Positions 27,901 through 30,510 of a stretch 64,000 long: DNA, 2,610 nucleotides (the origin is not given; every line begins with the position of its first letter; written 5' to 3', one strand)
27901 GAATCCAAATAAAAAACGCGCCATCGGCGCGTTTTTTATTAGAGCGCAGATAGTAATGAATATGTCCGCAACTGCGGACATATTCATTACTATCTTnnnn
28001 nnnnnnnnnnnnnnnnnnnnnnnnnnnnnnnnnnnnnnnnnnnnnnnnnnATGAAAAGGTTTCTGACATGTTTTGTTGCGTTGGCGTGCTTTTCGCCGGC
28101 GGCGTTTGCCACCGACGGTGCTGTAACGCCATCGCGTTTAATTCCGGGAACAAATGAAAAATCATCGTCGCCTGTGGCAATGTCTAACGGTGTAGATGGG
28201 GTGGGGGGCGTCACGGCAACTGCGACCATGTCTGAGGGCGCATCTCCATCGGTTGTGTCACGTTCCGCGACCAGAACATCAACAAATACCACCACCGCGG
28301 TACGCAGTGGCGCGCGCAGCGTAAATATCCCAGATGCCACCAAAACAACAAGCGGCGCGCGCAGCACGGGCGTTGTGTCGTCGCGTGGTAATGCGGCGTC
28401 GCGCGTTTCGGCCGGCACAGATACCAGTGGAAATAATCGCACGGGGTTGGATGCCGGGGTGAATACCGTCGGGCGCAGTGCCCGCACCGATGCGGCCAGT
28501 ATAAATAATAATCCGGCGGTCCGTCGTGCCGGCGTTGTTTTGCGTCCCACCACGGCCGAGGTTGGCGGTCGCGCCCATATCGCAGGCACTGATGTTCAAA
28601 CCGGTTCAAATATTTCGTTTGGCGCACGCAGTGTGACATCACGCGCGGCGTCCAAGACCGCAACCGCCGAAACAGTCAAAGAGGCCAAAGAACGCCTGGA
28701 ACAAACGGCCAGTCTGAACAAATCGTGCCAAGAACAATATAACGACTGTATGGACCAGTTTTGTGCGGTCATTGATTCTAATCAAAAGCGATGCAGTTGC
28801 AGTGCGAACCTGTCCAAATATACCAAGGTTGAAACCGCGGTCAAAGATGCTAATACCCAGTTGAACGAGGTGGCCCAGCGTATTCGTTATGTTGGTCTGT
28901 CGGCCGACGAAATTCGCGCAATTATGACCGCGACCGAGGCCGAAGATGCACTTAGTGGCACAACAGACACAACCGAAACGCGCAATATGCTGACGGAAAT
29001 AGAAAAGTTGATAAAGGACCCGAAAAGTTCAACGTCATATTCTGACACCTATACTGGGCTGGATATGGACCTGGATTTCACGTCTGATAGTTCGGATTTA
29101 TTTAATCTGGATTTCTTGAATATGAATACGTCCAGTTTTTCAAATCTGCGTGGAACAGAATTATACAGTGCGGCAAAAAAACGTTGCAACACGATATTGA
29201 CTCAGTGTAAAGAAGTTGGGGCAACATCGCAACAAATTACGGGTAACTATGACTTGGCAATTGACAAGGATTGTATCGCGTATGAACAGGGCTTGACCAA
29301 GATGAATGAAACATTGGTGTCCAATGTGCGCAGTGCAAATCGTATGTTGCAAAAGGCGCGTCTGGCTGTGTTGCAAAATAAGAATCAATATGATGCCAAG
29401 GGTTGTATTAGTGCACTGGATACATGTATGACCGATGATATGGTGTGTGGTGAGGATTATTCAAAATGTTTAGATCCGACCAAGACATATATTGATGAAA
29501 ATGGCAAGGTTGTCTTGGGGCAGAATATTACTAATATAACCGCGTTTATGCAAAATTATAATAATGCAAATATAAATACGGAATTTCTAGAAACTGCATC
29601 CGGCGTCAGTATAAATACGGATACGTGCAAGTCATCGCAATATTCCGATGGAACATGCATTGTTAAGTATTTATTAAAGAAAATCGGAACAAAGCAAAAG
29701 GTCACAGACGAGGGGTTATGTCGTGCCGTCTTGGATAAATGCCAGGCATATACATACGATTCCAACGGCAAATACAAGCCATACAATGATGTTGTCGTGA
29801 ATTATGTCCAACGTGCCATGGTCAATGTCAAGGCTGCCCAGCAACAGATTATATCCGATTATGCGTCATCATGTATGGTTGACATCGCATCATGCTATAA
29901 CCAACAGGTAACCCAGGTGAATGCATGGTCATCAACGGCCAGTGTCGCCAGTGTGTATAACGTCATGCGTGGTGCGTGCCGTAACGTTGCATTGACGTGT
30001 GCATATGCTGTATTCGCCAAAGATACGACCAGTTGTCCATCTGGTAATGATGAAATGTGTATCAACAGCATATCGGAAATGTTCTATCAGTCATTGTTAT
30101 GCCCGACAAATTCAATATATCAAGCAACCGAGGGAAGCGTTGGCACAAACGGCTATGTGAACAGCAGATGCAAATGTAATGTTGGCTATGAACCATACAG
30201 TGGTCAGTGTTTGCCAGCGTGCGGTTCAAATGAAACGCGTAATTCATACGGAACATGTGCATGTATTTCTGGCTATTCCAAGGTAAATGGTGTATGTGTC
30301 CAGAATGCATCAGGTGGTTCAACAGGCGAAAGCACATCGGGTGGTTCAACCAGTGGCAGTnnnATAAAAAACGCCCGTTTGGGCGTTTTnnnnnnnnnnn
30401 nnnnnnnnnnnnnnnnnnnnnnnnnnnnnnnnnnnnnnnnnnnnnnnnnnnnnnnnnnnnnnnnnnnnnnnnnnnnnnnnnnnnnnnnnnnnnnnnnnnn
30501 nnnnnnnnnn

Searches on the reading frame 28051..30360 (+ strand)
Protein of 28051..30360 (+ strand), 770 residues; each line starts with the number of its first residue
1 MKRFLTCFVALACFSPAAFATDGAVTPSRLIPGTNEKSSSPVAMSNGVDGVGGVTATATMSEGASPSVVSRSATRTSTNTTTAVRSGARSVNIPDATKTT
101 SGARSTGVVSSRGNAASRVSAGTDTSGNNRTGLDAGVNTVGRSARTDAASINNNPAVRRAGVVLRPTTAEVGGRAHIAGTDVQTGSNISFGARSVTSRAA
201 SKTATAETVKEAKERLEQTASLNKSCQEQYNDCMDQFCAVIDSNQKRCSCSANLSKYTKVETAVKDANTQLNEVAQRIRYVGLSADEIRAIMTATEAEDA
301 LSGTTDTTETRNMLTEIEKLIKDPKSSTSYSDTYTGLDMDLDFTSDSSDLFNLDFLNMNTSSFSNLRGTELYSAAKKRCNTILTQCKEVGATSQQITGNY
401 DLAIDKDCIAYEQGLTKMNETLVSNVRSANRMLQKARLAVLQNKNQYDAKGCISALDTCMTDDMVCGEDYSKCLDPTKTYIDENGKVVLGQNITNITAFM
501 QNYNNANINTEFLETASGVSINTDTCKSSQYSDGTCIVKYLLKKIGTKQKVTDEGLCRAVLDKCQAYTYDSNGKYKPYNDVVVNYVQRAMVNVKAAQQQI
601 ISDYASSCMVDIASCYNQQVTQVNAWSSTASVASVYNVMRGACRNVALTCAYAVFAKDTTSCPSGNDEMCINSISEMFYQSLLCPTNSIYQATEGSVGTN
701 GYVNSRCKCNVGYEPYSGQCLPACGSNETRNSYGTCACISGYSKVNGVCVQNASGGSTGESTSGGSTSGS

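Call 4: search_protein_families(library=pfam, proteins=[window:28051-30360:+], max_evalue=1)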
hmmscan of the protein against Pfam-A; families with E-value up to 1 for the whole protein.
window:28051-30360:+ (770 aa): 4 families
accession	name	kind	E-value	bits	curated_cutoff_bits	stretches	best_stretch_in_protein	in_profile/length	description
PF03961.19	FapA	-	0.032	14.3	31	1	172-281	114-222/272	Flagellar Assembly Protein A beta solenoid domain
PF22734.1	NNH2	-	0.16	12.1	27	1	199-239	32-72/181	NACHT N-terminal Helical domain 2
PF11172.13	DUF2959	-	0.18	12.4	26.8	1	214-286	18-85/190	Protein of unknown function (DUF2959)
PF22195.2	TSP1_CFP_C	-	0.84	10.6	27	0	718-745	12-40/90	CFP-like, C-terminal thrombospondin type 1 domain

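Call 5: search_protein_families(library=ncbifam, proteins=[window:28051-30360:+], max_evalue=1)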
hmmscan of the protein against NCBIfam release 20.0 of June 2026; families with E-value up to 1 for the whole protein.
window:28051-30360:+ (770 aa): 1 family
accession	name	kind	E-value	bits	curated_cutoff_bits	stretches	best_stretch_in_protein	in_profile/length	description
NF005607.0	PRK07353.1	equivalog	0.79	9.5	131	0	207-278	58-125/155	F0F1 ATP synthase subunit B'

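Call 11: find_homologous_proteins(query=window:28051-30360:+)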
Query window:28051-30360:+ (770 aa): 1010 proteins with E <= 0.001 among 8000 candidates; the best 120 are listed.
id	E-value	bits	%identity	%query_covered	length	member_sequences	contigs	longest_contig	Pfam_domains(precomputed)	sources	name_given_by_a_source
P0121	0.0e+0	1604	94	98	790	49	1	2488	-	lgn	-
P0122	0.0e+0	1491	90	98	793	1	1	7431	-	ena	-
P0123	0.0e+0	1447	87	99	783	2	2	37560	-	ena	-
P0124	0.0e+0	1430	85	100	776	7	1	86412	-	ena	-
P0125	0.0e+0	1412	87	98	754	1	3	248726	-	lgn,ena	-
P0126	0.0e+0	1408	86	98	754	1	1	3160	-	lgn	-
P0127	0.0e+0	1408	86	98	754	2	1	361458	-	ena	-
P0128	0.0e+0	1405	86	98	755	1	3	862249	-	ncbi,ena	-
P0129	0.0e+0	1404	86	98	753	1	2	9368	-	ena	-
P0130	0.0e+0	1403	82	99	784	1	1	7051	-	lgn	-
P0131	0.0e+0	1402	86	98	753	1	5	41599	-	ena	-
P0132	0.0e+0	1397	86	98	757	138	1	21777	-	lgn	-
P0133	0.0e+0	1380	85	98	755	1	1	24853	-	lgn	-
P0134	0.0e+0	1351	81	99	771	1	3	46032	-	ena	-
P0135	0.0e+0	1143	72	97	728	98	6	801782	-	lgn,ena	-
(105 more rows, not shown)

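Call 37: find_related_loci(query=A4, collection=genome_contigs, flank=6000)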
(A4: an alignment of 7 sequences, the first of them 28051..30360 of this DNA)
Query A4 (770 aa) in genome_contigs; peptide patterns used: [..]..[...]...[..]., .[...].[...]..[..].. (x = any residue, [..] = any of these).
560 stretches matched a pattern; 534 encode a relative of the query (tblastn E <= 1e-3); the best 80 are kept; 80 distinct loci.
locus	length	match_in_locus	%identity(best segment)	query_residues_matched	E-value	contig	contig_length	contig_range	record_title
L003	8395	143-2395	86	1-758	0e+0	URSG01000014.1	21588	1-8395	uncultured Rickettsiales bacterium isolate UMGS1303 genome assembly, contig: NODE_333_length_21588_cov_5.544049, whole g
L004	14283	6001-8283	86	1-754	0e+0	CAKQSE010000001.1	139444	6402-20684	MAG: uncultured Alphaproteobacteria bacterium isolate REFINED_METABAT215_TOP10_CONTIGS_1500_ASSEMBLY_K77_MERGED__Hadza_M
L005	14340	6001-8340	83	1-764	0e+0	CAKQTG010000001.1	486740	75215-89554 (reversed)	MAG: uncultured Alphaproteobacteria bacterium isolate REFINED_METABAT215_TOP10_CONTIGS_1500_ASSEMBLY_K77_MERGED__Hadza_M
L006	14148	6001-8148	72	1-749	0e+0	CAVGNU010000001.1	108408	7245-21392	Bacteroides fragilis isolate H07647-L1_cleanbin_000047 genome assembly, contig: Spades_H07647-L1_contig_63, whole genome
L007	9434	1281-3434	71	1-749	0e+0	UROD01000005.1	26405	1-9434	uncultured Rickettsiales bacterium isolate UMGS1180 genome assembly, contig: NODE_464_length_26405_cov_2.486603, whole g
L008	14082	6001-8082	73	64-755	0e+0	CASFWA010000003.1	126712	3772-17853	uncultured proteobacterium isolate A86_L4_360360_idba_bin.28 genome assembly, contig: A86_L4_360360_idba_bin.28.fa_scaff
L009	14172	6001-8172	71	1-752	0e+0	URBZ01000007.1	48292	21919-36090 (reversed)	uncultured Rickettsiales bacterium isolate UMGS860 genome assembly, contig: NODE_114_length_48292_cov_6.223874, whole ge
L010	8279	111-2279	71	1-752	0e+0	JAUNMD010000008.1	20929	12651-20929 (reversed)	MAG: Pseudomonadota bacterium isolate S31M_St_19 NODE_665_length_20929_cov_5.334579, whole genome shotgun sequence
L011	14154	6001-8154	72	1-736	0e+0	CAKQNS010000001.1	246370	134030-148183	MAG: uncultured Alphaproteobacteria bacterium isolate REFINED_METABAT215_TOP10_CONTIGS_1500_ASSEMBLY_K77_MERGED__Hadza_M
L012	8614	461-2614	72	1-721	0e+0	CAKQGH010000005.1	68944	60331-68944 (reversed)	MAG: uncultured Alphaproteobacteria bacterium isolate REFINED_METABAT215_TOP10_CONTIGS_1500_ASSEMBLY_K77_MERGED__Hadza_M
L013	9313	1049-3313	65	1-757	0e+0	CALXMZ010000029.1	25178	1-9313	MAG: uncultured Alphaproteobacteria bacterium isolate E02__bin298 genome assembly, contig: E02__k127_6230262, whole geno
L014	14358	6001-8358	65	1-752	0e+0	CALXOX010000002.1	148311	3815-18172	MAG: uncultured Alphaproteobacteria bacterium isolate BRZ_MD__bin1 genome assembly, contig: BRZ_MD__NODE_142_length_1483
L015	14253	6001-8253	66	1-757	0e+0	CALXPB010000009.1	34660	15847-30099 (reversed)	MAG: uncultured Alphaproteobacteria bacterium isolate BRZ_R__bin77 genome assembly, contig: BRZ_R__NODE_1812_length_3466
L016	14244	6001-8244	65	1-749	0e+0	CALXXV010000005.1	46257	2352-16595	MAG: uncultured Alphaproteobacteria bacterium isolate E08__bin46 genome assembly, contig: E08__k127_212320, whole genome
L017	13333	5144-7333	68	1-761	0e+0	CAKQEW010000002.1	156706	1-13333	MAG: uncultured Alphaproteobacteria bacterium isolate REFINED_METABAT215_TOP10_CONTIGS_1500_ASSEMBLY_K77_MERGED__Hadza_M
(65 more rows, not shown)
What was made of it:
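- Tried and rejected: A narrower alignment worked (call 37).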

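Call 49: search_protein_families(library=padloc, proteins=[window:28051-30360:+], max_evalue=0.1)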
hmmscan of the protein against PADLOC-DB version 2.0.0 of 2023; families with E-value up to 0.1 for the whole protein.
window:28051-30360:+ (770 aa): 0 families

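Call 50: search_solved_structures(query=A5, max_evalue=1)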
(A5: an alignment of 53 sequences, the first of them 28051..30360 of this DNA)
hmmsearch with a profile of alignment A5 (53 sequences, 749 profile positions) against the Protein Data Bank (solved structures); distinct sequences matched with E-value up to 1: 1.
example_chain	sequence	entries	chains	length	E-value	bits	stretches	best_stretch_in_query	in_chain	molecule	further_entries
7p2y_b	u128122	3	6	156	0.8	11.5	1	6-109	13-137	ATP synthase subunit b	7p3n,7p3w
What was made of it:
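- On Any protein of known structure: Profile search of PDB sequences: best E 0.8 (call 50).
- No match to any metalloprotein family (calls 4, 5, 50).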

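Call 53: predict_structure(alignment_id=A5)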
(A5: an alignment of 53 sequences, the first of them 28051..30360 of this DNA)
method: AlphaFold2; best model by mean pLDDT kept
length: 770 residues; sequences in the alignment: 53
mean_pLDDT: 65.9   pTM: 0.46
mean pLDDT of the five models: 65.9, 64.3, 62.6, 61.5, 59.1
residues with pLDDT >= 90: 150; 70-90: 259; 50-70: 105; < 50: 256
segments of 3 or more residues with pLDDT < 50: 1-4, 13-207, 326-361, 624-628, 756-770
pLDDT, mean of each block of 10 residues (from residue 1): 50 39 31 33 30 32 34 32 31 33 31 31 33 37 42 45 37 38 37 31 45 66 80 78 61 63 79 70 58 55 59 71 50 33 39 37 60 78 76 78 82 82 81 81 85 95 94 94 91 91 92 92 91 93 84 81 88 87 94 94 92 84 52 73 90 89 87 86 84 82 87 88 89 88 86 58 40
secondary structure, 60 per line:
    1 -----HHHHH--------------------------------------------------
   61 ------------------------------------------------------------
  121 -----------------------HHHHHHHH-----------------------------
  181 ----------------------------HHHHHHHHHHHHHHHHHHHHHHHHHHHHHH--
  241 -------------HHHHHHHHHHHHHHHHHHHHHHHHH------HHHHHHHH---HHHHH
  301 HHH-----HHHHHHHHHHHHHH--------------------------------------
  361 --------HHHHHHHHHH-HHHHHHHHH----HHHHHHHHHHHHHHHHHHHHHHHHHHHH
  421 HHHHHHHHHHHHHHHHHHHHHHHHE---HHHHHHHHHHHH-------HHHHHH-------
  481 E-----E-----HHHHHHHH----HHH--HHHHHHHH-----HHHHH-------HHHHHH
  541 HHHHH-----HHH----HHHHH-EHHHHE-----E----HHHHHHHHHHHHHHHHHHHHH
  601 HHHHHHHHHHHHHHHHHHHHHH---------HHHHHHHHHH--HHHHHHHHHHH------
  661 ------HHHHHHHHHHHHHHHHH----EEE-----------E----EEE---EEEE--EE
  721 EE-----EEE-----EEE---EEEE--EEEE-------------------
elements in order (helices of 4 or more, strands of 3 or more residues): H6-10 H144-151 H209-238 H254-278 H285-292 H296-303 H309-322 H369-378 H380-388 H393-444 H449-460 H468-473 H493-500 H510-517 H523-527 H535-545 H558-562 H565-568 H580-622 H632-641 H644-654 H667-683 E688-690 E707-709 E713-716 E719-722 E728-730 E736-738 E742-745 E748-751
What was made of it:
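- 28111..28440 (+): B residues 21-130: variable disordered Ser/Thr/Ala/Arg-rich tail. pLDDT below 50 (call 53).
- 29134..30099 (+): B residues 362-683: all-alpha Cys-stapled core. Superfamily-invariant Cys are 379, 386 (98%), 408, 452, 466, 473, 564, 608, 615, 643 and 650. Residues 452-473 form a C-x6-C-x6-C-x6-C hairpin motif. AlphaFold2 pLDDT 80-95 (call 53).
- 30100..30303 (+): B residues 684-751: small beta-hairpin, EGF/furin-like Cys repeats. The number of copies varies among orthologues. Strands in the model (call 53).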

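Call 56: fold_search(model_id=the predicted structure, library=pdb)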
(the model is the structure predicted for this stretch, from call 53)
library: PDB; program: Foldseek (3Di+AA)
matches with E <= 10: 46; with E <= 0.001: 0
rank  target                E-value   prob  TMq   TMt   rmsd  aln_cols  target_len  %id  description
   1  7nyw_B                5.9e-01  0.06  0.07  0.07  31.6       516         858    9  Cryo-EM structure of the MukBEF-MatP-DNA head module (released 2021-07-07)
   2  7z7n_E                1.9e+00  0.04  0.08  0.05  30.0       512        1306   11  Mot1E1434Q:TBP:DNA - substrate recognition state (released 2023-03-29)
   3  9jxg_A                2.0e+00  0.02  0.07  0.08  34.7       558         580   10  Cryo-EM structure of apo human XPR1, class 3, with symmetrically dimerized SPX domains (released 2025-08-27)
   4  8tzl_E                2.2e+00  0.11  0.07  0.14  39.3       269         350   13  Cryo-EM structure of Vibrio cholerae FtsE/FtsX/EnvC complex, full-length (released 2023-12-20)
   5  1cii                  2.2e+00  0.06  0.09  0.11  37.4       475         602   12  COLICIN IA (released 1998-01-14)
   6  4k1n_A                3.1e+00  0.03  0.08  0.10  37.1       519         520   10  Crystal structure of full-length mouse alphaE-catenin (released 2013-05-01)
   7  1v1i_B                3.5e+00  0.11  0.04  0.24  14.9        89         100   11  Adenovirus fibre shaft sequence N-terminally fused to the bacteriophage T4 fibritin foldon trimerisation motif with a  (released 2004-07-30)
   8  9a6c_A                3.5e+00  0.06  0.08  0.09  28.2       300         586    9  Integrative model of YYDD-YYDB by crosslinking MS and deep learning (released 2024-09-18)
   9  6oyh_B                3.7e+00  0.03  0.06  0.10  20.7       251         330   12  Crystal structure of MraY bound to carbacaprazamycin (released 2019-07-10)
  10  9c4k_B                4.4e+00  0.05  0.07  0.04  45.5       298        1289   12  Yersinia entomophaga holotoxin complex in prepore conformation (released 2025-12-31)
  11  4c8v_A                4.4e+00  0.04  0.04  0.11  10.2        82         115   16  Xenopus RSPO2 Fu1-Fu2 crystal form I (released 2013-11-20)
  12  7qcl_A                4.6e+00  0.09  0.08  0.10  10.9       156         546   14  Structure of the MUCIN-2 Cterminal domains (released 2023-03-08)
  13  6rwb_A                4.6e+00  0.05  0.09  0.04  48.5       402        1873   12  Cryo-EM structure of Yersinia pseudotuberculosis TcaA-TcaB (released 2019-10-23)
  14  9bii_A                4.6e+00  0.02  0.08  0.11  37.8       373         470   10  Mycobacterium tuberculosis EFPA antiparallel dimer (released 2025-02-05)
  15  1v1i_C                5.1e+00  0.12  0.05  0.28  14.9        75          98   15  Adenovirus fibre shaft sequence N-terminally fused to the bacteriophage T4 fibritin foldon trimerisation motif with a  (released 2004-07-30)
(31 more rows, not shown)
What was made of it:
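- On EGF-like / cEGF domain (B C-terminus only): Foldseek gives weak matches to Fu1-Fu2 and EGF domains, E 4-8 (call 56).
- The least insignificant Foldseek matches include colicin Ia, pyocin S5 and Tc-toxin helical domains (call 56).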

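Call 74: fold_search(model_id=the predicted structure, library=viral)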
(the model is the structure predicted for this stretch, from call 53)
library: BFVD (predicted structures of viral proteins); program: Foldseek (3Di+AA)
matches with E <= 10: 87; with E <= 0.001: 0
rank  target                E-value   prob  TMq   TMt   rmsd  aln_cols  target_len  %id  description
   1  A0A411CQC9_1          7.0e-02  0.14  0.08  0.08  47.6       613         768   10  Tape measure protein [Arthrobacter phage Sonali]
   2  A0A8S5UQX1            9.6e-02  0.16  0.08  0.07  52.9       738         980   12  Secretion activator protein, putative, Secretion activator, Porphyromonas gingivalis.3A [Podoviridae sp. ctQyH19]
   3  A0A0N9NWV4            1.3e-01  0.41  0.08  0.06  58.4       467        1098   11  (no name in the UniProt tables at hand)
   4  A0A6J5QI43            2.6e-01  0.23  0.07  0.09  47.3       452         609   14  Tail fiber domain-containing protein [uncultured Caudovirales phage]
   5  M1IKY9                4.8e-01  0.80  0.06  0.11  11.1        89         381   21  (no name in the UniProt tables at hand)
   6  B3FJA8                5.0e-01  0.06  0.06  0.07  40.0       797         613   10  Virion structural protein [Pseudomonas phage 201phi2-1]
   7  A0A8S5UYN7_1          5.7e-01  0.20  0.10  0.09  46.9       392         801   11  Endosialidase chaperone [Siphoviridae sp. ctkKt3]
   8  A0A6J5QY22            6.0e-01  0.15  0.07  0.10  49.0       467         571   12  DNA transfer protein [uncultured Caudovirales phage]
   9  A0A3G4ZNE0            7.5e-01  0.06  0.08  0.09  41.5       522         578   11  Uncharacterized protein [Terrestrivirus sp.]
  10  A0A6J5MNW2            9.0e-01  0.03  0.07  0.07  48.3       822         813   14  Uncharacterized protein [uncultured Caudovirales phage]
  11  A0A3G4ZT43            9.9e-01  0.14  0.08  0.12  58.8       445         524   12  Uncharacterized protein [Terrestrivirus sp.]
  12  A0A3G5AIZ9            1.1e+00  0.18  0.08  0.20  23.2       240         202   11  t-SNARE coiled-coil homology domain-containing protein [Satyrvirus sp.]
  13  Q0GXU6                1.2e+00  0.04  0.08  0.08  34.9       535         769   14  Tail tape measure protein [Lactococcus phage Q54]
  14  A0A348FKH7            1.3e+00  0.21  0.06  0.07   8.1        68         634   18  Fiber protein [Eidolon helvum adenovirus]
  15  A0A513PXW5            1.4e+00  0.41  0.07  0.14   7.5        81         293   14  Fiber protein (Fragment) [Porcine adenovirus]
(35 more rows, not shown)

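Call 91: search_dna_similar(query=window:28051-30360:+, collection=phages, mode=protein, max_evalue=0.001, max_rows=5)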
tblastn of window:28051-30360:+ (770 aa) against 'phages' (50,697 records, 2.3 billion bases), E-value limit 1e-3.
No match.
